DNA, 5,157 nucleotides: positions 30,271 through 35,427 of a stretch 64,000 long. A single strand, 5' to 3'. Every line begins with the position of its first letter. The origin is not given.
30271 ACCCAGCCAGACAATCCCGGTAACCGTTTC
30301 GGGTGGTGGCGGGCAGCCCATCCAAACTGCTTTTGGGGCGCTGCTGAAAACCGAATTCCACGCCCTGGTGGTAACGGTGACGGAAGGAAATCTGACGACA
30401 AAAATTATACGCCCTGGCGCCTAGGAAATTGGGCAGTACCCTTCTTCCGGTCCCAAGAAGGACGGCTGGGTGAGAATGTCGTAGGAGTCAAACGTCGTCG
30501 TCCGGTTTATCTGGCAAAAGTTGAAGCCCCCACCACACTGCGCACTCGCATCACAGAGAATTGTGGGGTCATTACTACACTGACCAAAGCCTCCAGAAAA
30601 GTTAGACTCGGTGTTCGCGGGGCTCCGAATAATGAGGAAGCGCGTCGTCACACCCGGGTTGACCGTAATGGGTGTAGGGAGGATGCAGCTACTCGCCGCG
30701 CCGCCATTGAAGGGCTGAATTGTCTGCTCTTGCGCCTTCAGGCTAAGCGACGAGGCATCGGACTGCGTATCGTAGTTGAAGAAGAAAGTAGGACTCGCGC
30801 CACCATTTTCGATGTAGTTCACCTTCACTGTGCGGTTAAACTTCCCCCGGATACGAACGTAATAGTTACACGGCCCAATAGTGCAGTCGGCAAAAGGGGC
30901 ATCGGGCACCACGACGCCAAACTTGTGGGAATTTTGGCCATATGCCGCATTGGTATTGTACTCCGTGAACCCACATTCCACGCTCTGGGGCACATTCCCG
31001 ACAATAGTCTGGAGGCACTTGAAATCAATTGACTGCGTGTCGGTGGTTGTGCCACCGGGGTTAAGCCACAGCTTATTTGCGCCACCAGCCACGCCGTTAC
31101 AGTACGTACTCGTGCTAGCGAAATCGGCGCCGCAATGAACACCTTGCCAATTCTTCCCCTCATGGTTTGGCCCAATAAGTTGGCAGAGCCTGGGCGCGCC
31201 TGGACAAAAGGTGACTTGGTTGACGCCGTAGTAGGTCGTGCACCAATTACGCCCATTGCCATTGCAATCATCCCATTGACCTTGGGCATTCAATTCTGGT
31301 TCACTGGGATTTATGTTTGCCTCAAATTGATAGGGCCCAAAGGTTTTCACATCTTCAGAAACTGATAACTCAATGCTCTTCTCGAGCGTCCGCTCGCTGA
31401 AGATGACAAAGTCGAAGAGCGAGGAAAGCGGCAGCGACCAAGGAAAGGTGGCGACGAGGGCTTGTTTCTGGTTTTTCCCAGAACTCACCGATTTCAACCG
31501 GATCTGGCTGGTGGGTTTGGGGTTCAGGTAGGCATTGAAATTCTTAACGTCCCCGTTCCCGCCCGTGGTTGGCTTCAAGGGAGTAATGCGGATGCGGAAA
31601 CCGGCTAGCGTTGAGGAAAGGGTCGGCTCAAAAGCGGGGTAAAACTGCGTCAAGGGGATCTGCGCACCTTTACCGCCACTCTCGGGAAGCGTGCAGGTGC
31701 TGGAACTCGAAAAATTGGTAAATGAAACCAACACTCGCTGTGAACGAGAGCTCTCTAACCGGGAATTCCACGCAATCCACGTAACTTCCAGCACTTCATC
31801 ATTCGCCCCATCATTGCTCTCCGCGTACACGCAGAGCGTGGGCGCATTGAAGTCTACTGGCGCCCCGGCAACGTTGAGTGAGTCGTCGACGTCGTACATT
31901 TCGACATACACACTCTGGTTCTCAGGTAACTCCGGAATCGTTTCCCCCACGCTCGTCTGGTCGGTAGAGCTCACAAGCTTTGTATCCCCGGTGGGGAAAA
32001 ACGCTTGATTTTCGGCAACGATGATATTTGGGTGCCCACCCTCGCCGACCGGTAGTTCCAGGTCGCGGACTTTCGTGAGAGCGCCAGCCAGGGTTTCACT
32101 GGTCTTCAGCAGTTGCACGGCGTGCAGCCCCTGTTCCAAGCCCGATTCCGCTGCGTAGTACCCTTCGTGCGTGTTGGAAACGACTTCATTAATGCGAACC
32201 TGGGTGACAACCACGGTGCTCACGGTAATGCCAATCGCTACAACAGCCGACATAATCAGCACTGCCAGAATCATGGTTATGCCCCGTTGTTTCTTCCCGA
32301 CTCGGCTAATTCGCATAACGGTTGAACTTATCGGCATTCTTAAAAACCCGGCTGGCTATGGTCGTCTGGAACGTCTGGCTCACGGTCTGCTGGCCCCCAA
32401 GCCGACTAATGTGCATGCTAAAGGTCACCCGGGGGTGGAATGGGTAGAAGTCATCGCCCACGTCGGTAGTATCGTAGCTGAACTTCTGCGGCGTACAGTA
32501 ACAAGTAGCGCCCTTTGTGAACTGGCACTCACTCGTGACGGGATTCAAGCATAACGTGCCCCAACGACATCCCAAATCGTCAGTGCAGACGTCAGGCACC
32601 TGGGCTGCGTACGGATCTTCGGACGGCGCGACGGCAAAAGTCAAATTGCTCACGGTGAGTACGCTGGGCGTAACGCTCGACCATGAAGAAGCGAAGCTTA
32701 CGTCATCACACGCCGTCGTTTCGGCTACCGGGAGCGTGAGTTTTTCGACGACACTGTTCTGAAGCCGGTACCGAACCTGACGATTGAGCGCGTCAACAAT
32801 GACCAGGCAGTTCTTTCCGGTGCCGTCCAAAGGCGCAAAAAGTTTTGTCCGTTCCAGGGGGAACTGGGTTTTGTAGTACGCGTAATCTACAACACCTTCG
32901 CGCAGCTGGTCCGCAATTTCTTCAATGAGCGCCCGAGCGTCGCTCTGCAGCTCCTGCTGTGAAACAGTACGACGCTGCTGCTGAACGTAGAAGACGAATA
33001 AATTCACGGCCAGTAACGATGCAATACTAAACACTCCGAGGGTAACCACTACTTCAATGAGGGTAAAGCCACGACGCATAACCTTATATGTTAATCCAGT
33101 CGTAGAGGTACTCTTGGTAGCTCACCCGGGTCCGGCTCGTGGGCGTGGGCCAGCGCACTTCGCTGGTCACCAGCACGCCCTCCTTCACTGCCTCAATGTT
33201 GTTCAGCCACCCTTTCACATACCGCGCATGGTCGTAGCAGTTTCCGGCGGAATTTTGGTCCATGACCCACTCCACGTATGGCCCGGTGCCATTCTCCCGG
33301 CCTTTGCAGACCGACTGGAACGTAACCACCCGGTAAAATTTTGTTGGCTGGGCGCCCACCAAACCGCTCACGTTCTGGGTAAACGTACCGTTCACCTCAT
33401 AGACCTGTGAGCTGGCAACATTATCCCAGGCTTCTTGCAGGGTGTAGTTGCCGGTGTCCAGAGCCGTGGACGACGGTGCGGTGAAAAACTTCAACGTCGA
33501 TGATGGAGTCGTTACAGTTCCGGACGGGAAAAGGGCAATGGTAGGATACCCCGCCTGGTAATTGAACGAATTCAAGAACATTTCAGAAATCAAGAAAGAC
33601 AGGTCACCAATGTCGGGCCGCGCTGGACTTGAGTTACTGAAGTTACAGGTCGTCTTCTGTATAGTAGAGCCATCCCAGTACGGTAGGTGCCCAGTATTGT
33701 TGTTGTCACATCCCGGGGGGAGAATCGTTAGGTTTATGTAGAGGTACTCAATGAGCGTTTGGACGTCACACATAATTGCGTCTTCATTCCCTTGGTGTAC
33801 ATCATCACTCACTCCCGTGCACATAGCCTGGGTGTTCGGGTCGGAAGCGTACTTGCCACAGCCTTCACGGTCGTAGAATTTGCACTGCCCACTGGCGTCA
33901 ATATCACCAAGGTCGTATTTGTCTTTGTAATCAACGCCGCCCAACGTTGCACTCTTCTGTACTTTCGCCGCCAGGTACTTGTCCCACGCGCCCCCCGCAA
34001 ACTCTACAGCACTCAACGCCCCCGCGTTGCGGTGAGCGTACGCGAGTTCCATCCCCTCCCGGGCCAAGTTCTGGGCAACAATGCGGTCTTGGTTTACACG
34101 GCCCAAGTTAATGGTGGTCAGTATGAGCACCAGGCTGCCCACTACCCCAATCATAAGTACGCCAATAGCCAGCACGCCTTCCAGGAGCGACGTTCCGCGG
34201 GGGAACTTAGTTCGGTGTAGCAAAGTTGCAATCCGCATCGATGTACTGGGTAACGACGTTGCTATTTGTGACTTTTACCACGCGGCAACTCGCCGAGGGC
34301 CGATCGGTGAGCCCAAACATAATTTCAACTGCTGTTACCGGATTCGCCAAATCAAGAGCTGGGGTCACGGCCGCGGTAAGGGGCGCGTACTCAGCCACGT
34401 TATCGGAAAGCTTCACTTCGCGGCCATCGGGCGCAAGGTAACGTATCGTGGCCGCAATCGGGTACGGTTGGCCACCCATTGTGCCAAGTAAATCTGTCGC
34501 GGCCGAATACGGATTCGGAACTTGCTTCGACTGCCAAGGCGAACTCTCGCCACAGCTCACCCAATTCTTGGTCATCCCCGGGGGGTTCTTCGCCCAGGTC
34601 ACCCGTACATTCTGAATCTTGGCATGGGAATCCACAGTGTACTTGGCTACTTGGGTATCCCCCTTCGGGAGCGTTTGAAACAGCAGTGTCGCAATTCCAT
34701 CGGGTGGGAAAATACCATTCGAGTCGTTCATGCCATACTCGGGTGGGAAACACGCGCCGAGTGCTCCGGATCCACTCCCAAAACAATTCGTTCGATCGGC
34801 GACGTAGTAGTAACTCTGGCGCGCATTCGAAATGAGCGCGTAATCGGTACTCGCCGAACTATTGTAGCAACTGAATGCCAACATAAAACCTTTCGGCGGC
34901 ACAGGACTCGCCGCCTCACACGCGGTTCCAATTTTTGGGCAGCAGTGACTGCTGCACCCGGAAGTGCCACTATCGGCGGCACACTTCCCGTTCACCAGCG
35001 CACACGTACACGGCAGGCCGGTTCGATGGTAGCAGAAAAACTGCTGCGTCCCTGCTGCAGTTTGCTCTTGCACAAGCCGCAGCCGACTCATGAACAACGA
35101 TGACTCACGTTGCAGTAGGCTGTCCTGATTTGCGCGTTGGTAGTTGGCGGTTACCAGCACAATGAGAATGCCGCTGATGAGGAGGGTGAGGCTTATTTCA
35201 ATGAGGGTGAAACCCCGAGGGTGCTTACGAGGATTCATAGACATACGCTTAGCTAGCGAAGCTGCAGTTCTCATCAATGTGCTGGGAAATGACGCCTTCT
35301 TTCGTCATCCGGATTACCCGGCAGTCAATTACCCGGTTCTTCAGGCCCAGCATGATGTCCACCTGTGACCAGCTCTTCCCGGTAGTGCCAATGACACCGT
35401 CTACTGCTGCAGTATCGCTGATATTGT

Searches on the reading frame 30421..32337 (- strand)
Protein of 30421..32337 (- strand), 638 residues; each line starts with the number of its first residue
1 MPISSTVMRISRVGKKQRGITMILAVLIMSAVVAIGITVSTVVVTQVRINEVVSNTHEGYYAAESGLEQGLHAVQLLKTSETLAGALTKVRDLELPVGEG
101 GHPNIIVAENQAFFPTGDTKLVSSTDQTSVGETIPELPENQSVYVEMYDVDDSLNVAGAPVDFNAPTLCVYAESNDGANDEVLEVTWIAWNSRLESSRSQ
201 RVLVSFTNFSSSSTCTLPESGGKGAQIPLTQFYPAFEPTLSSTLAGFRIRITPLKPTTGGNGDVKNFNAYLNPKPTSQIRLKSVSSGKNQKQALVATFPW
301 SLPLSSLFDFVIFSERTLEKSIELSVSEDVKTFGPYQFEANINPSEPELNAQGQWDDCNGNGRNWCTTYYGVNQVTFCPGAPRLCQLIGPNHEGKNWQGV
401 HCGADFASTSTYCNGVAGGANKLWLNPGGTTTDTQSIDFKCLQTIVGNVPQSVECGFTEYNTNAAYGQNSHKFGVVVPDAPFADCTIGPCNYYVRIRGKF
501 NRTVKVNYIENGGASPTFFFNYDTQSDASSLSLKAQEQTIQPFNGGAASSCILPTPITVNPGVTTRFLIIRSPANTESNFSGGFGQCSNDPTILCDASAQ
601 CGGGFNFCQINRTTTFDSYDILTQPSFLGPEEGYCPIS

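Call 24: search_protein_families(library=pfam, proteins=[window:30421-32337:-], max_evalue=0.001)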
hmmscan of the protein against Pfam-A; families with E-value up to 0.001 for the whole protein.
window:30421-32337:- (638 aa): 0 families

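Call 100: search_protein_families(library=pfam, proteins=[window:30421-32337:-], max_evalue=5)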
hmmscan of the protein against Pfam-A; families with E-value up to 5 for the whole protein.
window:30421-32337:- (638 aa): 1 family
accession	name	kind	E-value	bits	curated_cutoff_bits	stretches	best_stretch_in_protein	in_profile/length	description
PF14341.11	PilX_N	-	0.065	13.7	25.5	1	18-68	1-51/51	PilX N-terminal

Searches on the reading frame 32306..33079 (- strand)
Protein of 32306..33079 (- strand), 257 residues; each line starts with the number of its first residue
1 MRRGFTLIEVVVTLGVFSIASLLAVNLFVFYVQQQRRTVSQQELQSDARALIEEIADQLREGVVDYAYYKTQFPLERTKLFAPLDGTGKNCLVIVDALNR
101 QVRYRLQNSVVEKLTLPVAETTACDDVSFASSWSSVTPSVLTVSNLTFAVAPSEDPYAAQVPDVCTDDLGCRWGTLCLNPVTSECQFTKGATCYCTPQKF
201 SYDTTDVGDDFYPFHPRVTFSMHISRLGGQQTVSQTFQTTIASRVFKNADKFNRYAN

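Call 24: search_protein_families(library=pfam, proteins=[window:32306-33079:-], max_evalue=0.001)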
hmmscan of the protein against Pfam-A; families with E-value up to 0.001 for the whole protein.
window:32306-33079:- (257 aa): 1 family
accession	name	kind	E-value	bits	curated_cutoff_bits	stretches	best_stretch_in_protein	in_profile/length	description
PF07963.17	N_methyl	-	7e-06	25.8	21.2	1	2-24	4-26/27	Prokaryotic N-terminal methylation motif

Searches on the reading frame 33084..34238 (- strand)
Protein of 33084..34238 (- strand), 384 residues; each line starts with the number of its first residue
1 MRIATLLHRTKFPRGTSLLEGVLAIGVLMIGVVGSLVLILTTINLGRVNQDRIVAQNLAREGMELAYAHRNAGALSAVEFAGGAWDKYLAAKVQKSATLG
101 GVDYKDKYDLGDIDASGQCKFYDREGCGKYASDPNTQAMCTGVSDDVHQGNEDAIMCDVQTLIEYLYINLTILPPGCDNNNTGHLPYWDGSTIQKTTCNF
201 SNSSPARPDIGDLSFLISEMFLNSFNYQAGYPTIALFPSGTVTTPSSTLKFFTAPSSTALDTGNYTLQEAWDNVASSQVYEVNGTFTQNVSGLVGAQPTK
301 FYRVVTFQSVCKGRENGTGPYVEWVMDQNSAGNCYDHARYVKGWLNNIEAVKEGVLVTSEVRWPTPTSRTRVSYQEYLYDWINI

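Call 8: search_protein_families(library=pfam, proteins=[window:33084-34238:-], max_evalue=0.001)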
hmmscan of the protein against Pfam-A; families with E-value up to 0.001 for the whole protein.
window:33084-34238:- (384 aa): 0 families

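Call 100: search_protein_families(library=pfam, proteins=[window:33084-34238:-], max_evalue=5)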
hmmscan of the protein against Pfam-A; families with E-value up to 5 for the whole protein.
window:33084-34238:- (384 aa): 2 families
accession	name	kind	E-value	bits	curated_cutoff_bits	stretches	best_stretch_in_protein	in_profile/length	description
PF07811.17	TadE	-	0.063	13.9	22.9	1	36-62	15-41/43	TadE-like protein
PF13400.11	Tad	-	0.075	13.8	22.3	1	25-59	3-37/47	Putative Flp pilus-assembly TadE/G-like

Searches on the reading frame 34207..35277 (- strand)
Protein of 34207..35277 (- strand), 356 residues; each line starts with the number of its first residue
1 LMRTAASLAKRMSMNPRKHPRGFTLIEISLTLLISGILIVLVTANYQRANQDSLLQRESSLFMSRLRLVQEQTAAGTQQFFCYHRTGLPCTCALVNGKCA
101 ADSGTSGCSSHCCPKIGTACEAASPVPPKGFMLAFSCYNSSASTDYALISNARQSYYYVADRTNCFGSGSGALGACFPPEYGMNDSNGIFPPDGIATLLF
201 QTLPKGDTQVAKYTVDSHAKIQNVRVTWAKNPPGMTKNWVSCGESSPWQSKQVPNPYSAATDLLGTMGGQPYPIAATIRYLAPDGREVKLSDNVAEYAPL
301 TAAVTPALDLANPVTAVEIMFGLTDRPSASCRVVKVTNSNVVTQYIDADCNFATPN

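Call 8: search_protein_families(library=pfam, proteins=[window:34207-35277:-], max_evalue=0.001)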
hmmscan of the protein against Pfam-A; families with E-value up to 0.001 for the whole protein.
window:34207-35277:- (356 aa): 1 family
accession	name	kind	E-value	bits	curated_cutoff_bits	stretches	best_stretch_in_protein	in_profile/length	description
PF07963.17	N_methyl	-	7.6e-05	22.6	21.2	1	18-42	2-26/27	Prokaryotic N-terminal methylation motif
